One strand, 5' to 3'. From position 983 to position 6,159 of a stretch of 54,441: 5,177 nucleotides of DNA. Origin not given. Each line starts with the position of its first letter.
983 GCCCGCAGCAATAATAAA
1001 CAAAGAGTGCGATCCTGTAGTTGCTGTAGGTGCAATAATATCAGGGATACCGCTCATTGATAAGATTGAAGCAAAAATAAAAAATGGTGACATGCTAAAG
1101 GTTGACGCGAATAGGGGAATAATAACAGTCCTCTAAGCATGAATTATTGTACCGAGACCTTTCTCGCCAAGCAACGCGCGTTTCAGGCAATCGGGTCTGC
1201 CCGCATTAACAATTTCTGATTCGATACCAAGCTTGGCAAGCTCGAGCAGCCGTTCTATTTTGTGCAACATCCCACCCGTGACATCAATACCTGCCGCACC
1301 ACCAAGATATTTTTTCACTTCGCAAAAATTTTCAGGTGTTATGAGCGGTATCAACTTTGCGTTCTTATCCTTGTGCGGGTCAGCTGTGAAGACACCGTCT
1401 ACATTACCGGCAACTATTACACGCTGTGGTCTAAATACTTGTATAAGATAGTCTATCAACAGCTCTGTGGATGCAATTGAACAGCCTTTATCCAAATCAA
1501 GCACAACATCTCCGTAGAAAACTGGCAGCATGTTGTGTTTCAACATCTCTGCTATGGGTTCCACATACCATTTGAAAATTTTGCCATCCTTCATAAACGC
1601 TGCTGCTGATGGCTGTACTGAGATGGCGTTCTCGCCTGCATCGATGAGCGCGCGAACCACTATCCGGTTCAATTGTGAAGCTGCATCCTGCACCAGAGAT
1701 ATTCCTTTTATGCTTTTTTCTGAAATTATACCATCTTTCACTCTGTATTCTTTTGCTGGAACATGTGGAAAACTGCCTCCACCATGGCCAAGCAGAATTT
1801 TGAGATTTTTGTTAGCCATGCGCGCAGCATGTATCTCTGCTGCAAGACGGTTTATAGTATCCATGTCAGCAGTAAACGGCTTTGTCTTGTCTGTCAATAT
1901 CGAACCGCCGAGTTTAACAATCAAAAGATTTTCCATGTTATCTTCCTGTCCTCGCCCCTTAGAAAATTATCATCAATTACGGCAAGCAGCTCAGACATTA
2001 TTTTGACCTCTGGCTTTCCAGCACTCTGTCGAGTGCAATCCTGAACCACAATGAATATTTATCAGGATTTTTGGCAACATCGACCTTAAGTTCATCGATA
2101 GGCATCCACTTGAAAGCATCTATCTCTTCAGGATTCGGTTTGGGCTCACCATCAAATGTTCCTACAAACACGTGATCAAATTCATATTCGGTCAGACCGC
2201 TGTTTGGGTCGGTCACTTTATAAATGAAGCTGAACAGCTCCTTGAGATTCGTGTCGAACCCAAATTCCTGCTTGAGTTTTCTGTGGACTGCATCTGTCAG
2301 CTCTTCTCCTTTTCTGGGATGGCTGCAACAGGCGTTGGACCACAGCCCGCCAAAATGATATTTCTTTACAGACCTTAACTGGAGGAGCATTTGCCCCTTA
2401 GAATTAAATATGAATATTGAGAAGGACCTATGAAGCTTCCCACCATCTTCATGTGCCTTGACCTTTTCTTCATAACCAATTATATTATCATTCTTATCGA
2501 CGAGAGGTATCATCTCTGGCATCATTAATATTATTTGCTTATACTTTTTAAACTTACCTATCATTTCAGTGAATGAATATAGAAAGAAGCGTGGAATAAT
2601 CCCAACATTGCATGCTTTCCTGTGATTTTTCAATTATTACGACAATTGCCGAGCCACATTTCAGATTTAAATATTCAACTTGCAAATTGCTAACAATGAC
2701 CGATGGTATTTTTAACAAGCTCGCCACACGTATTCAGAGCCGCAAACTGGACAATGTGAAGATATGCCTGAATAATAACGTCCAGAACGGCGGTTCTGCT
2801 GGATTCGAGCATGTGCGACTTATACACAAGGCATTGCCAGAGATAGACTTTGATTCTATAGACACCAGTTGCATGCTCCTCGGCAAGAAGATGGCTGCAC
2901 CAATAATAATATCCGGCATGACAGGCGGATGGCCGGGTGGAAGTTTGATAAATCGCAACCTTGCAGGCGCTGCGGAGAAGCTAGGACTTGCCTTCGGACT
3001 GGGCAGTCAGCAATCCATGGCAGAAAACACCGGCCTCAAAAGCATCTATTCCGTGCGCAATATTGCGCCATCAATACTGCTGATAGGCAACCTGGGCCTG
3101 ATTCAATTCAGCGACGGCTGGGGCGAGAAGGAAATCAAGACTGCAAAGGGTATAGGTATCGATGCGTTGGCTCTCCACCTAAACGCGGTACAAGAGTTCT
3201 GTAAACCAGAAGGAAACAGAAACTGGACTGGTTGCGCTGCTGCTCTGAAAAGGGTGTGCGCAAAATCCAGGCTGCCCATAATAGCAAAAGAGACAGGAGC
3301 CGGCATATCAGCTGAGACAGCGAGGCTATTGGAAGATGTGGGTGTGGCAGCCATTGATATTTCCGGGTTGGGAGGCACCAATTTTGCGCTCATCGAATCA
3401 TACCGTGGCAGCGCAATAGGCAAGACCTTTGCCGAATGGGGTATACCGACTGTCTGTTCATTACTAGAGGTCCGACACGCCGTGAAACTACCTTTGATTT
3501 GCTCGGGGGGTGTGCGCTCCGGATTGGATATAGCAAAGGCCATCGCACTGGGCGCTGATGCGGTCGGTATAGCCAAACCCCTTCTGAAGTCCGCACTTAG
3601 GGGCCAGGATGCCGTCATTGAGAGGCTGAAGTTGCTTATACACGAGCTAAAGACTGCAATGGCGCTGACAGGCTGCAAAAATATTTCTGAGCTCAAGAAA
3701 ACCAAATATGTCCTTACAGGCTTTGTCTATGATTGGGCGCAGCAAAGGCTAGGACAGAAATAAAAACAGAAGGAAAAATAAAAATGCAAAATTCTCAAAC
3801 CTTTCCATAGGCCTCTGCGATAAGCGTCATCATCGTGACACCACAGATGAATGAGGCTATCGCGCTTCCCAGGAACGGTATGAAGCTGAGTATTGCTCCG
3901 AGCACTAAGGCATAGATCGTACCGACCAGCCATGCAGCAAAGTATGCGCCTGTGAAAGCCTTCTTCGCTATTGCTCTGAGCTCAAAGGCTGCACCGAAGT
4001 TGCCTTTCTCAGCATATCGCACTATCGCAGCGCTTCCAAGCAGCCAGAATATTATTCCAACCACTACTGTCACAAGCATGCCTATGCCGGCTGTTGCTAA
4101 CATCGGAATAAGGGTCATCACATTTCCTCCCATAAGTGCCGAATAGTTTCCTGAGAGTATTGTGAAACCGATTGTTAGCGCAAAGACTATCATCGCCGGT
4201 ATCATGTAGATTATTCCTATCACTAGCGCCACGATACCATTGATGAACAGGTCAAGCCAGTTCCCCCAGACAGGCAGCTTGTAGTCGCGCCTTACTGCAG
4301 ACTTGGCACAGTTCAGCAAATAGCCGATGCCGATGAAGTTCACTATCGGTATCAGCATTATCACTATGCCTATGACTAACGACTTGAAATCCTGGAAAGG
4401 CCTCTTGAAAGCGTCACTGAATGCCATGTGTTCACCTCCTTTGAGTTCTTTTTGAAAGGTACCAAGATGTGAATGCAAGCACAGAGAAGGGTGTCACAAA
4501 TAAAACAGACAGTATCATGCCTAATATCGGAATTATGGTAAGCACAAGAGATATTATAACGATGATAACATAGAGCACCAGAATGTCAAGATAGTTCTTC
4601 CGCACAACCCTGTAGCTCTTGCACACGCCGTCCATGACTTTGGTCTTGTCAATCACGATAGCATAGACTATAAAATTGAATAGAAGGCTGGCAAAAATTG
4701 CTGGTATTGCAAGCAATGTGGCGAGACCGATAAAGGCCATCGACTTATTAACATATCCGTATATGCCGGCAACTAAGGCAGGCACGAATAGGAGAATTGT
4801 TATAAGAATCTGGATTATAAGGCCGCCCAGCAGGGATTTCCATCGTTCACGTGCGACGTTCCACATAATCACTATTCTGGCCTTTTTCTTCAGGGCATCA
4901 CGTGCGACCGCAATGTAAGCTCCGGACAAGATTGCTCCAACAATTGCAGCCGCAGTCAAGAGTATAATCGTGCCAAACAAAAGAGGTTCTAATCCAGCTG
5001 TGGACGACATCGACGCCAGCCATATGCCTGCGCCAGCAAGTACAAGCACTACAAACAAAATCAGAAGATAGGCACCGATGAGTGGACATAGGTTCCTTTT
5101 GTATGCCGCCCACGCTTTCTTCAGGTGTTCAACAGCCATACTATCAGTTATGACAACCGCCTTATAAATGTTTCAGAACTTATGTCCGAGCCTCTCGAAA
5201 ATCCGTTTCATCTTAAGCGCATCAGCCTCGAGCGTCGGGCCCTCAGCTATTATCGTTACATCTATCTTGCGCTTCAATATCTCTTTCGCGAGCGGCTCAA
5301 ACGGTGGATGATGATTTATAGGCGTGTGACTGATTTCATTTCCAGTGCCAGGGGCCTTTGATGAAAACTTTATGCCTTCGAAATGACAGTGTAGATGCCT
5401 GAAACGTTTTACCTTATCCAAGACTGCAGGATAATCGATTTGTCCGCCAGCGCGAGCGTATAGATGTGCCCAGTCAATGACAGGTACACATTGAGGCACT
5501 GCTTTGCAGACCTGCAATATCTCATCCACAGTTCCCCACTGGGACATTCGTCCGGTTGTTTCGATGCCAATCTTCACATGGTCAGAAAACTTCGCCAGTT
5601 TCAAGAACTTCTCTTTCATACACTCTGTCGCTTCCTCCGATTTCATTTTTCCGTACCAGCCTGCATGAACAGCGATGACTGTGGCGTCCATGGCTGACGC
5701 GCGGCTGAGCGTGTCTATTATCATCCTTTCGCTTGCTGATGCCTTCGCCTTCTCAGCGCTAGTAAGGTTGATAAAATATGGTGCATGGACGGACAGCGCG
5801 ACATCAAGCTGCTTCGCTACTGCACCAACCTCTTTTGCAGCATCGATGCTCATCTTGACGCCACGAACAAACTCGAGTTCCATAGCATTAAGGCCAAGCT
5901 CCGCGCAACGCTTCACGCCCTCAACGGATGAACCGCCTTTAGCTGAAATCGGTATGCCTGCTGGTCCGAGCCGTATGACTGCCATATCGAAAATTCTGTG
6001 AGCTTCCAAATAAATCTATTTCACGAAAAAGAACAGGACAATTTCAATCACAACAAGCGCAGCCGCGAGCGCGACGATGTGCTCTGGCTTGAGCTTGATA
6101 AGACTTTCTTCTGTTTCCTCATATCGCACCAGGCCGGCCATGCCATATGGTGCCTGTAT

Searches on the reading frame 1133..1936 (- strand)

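Call 92: search_protein_families(library=pfam, proteins=[window:1133-1936:-], max_evalue=0.0001)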
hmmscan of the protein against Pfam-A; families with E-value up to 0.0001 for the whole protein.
window:1133-1936:- (267 aa): 1 family
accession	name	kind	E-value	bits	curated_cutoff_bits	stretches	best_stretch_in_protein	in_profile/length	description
PF00696.33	AA_kinase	-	3.5e-35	122.3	24.9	1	4-244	2-234/234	Amino acid kinase family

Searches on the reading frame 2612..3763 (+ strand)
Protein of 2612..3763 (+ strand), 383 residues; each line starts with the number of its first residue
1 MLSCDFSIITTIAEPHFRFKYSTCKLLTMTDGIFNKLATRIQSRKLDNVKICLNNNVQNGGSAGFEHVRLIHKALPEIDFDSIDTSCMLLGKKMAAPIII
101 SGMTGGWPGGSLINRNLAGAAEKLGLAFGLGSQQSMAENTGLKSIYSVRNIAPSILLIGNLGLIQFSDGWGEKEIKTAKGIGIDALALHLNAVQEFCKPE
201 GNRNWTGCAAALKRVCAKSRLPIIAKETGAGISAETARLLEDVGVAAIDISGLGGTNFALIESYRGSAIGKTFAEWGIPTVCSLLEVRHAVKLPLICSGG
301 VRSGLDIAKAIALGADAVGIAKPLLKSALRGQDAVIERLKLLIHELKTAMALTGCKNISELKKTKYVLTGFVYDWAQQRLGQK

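Call 92: search_protein_families(library=pfam, proteins=[window:2612-3763:+], max_evalue=0.0001)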
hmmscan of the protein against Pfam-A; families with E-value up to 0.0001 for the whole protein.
window:2612-3763:+ (383 aa): 3 families
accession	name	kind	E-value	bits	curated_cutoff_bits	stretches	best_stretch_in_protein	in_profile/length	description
PF01070.24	FMN_dh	-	5.7e-32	111.6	24.9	1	210-364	208-346/350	FMN-dependent dehydrogenase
PF01645.23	Glu_synthase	-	1.8e-07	31.1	20.4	1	221-324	205-307/369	Conserved region in glutamate synthase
PF00478.31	IMPDH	-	9.1e-07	28.6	25.6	0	232-320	154-235/345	IMP dehydrogenase / GMP reductase domain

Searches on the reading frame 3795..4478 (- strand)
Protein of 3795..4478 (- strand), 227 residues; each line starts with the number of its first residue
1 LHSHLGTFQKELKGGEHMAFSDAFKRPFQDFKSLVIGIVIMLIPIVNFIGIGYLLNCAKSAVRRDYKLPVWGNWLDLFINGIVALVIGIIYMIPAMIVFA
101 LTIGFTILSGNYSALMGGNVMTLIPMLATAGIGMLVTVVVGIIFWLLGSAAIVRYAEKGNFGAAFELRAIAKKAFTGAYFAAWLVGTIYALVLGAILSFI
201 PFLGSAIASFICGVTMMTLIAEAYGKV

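Call 92: search_protein_families(library=pfam, proteins=[window:3795-4478:-], max_evalue=0.0001)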
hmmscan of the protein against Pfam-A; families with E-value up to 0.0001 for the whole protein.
window:3795-4478:- (227 aa): 1 family
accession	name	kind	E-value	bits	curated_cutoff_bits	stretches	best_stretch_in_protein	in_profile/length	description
PF13197.11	DUF4013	-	7.7e-28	97.8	26.9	1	37-201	3-167/168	Protein of unknown function (DUF4013)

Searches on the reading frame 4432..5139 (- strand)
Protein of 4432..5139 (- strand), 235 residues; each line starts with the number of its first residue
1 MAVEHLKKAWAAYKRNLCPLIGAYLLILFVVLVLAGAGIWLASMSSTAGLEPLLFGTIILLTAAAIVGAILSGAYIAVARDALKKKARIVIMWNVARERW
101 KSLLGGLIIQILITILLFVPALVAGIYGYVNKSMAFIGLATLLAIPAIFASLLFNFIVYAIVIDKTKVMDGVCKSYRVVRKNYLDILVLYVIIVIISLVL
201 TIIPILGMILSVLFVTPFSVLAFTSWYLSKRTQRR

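Call 92: search_protein_families(library=pfam, proteins=[window:4432-5139:-], max_evalue=0.0001)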
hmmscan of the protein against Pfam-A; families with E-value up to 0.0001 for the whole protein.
window:4432-5139:- (235 aa): 1 family
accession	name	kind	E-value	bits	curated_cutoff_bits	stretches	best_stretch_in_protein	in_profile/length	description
PF25231.1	DUF7847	-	3e-11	43.5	28.7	1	28-206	20-202/252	Domain of unknown function (DUF7847)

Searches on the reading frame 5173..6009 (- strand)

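Call 92: search_protein_families(library=pfam, proteins=[window:5173-6009:-], max_evalue=0.0001)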
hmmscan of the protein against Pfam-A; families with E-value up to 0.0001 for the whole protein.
window:5173-6009:- (278 aa): 2 families
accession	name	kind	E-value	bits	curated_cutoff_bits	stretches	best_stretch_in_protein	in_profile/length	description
PF01261.30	AP_endonuc_2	-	7.4e-28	98.3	31.1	1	33-260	2-235/249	Xylose isomerase-like TIM barrel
PF03851.20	UvdE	-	5.5e-06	26.3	24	1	57-186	87-215/275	UV-endonuclease UvdE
